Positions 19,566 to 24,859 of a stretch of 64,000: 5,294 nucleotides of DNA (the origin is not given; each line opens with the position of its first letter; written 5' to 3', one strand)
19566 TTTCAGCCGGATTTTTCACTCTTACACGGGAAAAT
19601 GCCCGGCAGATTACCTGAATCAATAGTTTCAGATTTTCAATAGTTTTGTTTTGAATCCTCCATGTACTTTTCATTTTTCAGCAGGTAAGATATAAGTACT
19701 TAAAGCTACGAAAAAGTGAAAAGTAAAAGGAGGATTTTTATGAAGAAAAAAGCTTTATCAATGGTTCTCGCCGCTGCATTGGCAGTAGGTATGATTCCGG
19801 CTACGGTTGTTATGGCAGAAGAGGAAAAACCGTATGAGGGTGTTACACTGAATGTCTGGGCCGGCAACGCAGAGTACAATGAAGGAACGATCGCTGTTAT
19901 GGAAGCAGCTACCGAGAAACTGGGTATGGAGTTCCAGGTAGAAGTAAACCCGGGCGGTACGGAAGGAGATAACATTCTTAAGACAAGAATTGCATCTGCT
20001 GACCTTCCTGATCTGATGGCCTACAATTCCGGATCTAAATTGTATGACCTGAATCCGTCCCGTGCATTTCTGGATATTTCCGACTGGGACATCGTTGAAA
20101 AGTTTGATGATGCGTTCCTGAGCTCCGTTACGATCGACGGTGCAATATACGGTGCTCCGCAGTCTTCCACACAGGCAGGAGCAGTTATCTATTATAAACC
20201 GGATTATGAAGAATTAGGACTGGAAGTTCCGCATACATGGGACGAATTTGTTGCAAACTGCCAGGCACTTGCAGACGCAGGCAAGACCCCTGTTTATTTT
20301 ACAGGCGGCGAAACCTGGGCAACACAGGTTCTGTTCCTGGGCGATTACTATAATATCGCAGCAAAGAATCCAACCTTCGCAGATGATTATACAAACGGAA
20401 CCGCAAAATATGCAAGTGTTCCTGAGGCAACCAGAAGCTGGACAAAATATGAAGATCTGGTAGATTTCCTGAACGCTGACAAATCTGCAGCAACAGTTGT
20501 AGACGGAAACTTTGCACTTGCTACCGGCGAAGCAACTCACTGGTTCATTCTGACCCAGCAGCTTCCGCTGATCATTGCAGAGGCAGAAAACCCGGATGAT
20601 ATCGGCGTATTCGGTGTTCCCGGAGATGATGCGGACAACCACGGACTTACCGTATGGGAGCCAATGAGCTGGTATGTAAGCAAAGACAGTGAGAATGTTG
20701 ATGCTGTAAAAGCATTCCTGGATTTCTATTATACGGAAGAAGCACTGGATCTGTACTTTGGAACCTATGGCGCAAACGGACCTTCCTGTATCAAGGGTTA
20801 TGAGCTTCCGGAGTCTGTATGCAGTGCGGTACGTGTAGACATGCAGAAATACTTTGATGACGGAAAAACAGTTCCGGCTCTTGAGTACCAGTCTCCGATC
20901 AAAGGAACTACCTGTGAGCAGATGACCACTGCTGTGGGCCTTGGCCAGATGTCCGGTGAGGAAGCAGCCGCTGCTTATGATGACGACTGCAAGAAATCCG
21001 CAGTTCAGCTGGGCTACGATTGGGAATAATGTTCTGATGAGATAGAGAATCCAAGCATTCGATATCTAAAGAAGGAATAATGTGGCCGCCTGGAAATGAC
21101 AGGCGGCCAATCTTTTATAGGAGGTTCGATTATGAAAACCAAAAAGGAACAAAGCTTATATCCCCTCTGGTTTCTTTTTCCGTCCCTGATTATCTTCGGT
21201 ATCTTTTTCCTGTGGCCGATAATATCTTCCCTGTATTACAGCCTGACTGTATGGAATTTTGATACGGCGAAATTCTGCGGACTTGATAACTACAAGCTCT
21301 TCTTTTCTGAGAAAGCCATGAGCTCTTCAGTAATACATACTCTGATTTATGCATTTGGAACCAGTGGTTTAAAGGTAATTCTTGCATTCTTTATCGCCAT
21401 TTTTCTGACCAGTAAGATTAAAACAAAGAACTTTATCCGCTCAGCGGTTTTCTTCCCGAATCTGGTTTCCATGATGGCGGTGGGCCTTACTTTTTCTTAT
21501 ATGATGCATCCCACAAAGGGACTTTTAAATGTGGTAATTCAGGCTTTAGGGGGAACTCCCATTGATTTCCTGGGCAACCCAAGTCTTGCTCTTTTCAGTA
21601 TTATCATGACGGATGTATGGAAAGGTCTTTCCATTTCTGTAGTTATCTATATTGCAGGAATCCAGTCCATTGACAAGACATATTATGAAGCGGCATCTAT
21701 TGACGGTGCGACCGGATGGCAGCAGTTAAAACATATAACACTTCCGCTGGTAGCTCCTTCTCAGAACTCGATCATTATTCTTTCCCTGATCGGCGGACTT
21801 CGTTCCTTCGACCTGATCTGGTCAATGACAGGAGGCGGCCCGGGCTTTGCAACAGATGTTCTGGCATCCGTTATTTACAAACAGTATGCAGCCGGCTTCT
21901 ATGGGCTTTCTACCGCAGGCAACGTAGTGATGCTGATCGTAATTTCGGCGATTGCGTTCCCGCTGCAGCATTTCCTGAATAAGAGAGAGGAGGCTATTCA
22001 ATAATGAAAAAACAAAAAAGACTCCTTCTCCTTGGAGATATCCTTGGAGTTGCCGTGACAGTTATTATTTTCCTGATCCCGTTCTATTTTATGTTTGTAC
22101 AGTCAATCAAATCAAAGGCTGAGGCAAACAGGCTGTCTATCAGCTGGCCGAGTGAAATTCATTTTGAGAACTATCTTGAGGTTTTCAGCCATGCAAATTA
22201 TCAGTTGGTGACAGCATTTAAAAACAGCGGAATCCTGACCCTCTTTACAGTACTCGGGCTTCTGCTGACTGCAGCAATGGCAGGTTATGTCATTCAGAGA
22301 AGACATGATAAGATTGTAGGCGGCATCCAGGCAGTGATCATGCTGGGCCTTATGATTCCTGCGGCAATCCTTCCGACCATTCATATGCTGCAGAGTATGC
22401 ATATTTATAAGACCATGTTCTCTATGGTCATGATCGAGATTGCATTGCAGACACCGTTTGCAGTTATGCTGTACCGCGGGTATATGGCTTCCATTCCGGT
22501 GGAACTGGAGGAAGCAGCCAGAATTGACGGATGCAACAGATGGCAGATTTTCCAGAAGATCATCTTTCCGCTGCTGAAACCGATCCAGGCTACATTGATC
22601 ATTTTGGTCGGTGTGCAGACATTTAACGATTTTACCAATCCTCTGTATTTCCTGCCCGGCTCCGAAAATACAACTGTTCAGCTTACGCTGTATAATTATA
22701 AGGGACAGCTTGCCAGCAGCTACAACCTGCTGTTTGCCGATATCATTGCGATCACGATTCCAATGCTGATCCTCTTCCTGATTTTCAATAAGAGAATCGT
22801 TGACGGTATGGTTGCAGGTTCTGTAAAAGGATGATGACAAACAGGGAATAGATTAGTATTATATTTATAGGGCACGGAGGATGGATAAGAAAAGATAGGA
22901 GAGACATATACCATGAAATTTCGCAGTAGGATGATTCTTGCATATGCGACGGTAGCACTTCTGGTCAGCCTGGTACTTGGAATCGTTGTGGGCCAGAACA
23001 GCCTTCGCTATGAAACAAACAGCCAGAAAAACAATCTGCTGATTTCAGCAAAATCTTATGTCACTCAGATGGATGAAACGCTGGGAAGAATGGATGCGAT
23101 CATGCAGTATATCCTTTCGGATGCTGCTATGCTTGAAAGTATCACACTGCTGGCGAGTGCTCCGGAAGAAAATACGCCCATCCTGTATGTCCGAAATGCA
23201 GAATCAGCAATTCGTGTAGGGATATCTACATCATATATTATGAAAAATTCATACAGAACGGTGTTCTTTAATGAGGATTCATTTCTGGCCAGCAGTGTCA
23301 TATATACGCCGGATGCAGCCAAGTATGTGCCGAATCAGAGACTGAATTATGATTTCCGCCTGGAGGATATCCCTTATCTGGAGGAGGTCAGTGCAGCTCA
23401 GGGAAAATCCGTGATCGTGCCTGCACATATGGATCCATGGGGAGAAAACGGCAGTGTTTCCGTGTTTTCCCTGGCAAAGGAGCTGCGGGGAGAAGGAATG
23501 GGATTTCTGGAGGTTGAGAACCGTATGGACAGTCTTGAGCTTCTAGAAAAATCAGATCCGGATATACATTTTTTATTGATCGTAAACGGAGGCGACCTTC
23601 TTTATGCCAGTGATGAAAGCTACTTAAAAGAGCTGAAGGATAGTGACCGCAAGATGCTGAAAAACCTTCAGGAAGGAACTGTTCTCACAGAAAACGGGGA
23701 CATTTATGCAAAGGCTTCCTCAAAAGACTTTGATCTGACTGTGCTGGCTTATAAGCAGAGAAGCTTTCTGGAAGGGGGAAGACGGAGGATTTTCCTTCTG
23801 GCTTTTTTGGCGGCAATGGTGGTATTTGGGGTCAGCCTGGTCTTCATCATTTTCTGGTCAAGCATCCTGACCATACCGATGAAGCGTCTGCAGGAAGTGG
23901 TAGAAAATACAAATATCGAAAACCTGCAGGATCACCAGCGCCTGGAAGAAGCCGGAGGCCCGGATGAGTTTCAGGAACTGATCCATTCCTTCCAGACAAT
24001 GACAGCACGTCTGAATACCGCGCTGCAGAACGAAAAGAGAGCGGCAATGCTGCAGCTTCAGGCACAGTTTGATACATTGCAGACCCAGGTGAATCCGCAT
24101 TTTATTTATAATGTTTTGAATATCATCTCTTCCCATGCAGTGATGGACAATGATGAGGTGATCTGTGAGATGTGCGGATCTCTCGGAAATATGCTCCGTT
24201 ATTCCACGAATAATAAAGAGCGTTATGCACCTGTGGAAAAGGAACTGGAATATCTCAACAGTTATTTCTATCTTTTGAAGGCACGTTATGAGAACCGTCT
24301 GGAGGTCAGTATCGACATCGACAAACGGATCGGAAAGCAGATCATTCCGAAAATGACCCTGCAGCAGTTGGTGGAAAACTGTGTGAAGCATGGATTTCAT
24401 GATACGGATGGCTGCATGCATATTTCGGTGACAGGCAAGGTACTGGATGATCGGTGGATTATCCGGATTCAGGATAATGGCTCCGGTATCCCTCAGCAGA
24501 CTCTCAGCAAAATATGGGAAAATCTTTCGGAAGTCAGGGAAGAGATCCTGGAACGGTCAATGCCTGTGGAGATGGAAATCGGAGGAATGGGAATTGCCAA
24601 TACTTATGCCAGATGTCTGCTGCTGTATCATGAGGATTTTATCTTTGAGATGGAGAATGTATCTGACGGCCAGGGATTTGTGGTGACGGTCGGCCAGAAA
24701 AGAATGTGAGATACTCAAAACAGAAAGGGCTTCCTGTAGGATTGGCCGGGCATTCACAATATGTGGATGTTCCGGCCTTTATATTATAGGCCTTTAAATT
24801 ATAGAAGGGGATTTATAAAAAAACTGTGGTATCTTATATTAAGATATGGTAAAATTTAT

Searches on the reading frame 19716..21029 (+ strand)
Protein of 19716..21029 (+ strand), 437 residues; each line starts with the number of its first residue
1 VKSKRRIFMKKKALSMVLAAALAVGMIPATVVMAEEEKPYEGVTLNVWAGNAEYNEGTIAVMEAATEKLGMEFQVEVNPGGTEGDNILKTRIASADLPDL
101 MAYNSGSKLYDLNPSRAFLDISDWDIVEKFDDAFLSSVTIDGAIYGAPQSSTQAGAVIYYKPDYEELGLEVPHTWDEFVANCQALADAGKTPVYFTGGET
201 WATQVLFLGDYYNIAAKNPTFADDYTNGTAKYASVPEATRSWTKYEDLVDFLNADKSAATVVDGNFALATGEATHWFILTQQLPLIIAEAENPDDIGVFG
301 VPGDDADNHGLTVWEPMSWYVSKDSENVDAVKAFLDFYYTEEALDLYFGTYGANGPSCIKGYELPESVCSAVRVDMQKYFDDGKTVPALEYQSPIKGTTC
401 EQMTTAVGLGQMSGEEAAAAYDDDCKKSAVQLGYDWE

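Call 103: search_protein_families(library=pfam, proteins=[window:19716-21029:+], max_evalue=0.00001)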
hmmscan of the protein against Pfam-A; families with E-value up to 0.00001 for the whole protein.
window:19716-21029:+ (437 aa): 1 family
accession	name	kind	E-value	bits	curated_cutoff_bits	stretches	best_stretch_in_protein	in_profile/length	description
PF01547.30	SBP_bac_1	-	5.9e-23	82.8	26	1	74-343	25-305/307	Bacterial extracellular solute-binding protein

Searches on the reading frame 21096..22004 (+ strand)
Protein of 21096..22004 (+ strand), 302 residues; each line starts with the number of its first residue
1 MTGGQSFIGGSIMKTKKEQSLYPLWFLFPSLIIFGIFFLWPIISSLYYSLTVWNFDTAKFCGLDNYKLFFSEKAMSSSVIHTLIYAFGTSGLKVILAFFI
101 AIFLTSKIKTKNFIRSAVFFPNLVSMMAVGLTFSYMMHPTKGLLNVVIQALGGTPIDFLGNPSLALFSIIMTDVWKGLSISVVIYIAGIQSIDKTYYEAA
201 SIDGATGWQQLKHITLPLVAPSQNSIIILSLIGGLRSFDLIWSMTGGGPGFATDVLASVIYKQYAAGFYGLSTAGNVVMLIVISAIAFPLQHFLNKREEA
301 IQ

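Call 103: search_protein_families(library=pfam, proteins=[window:21096-22004:+], max_evalue=0.00001)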
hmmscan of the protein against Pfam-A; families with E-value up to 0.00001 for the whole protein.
window:21096-22004:+ (302 aa): 1 family
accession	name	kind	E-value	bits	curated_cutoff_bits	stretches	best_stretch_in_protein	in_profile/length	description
PF00528.27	BPD_transp_1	-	1.5e-16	61.2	26.4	1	95-297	3-181/184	Binding-protein-dependent transport system inner membrane component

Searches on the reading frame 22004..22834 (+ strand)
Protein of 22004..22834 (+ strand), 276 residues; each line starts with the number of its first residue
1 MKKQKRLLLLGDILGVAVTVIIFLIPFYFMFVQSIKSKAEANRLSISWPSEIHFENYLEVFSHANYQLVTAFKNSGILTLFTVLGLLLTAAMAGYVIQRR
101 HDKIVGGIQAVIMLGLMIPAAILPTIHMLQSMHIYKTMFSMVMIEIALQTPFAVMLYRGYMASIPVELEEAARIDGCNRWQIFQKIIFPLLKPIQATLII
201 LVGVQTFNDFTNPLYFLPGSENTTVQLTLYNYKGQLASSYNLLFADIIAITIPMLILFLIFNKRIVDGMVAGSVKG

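Call 103: search_protein_families(library=pfam, proteins=[window:22004-22834:+], max_evalue=0.00001)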
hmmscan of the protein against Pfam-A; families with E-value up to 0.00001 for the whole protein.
window:22004-22834:+ (276 aa): 1 family
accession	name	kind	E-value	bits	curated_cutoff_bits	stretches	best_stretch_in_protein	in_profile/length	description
PF00528.27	BPD_transp_1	-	1.5e-17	64.4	26.4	1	92-265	7-178/184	Binding-protein-dependent transport system inner membrane component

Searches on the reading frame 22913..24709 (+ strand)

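Call 103: search_protein_families(library=pfam, proteins=[window:22913-24709:+], max_evalue=0.00001)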
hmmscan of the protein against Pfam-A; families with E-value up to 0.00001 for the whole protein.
window:22913-24709:+ (598 aa): 2 families
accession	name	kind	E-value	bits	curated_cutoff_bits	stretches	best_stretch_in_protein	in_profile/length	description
PF06580.19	His_kinase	-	2.9e-22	79.2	25.2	1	384-463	1-81/81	Histidine kinase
PF02518.31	HATPase_c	-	9.1e-09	36.2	26.4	1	480-578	7-93/111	Histidine kinase-, DNA gyrase B-, and HSP90-like ATPase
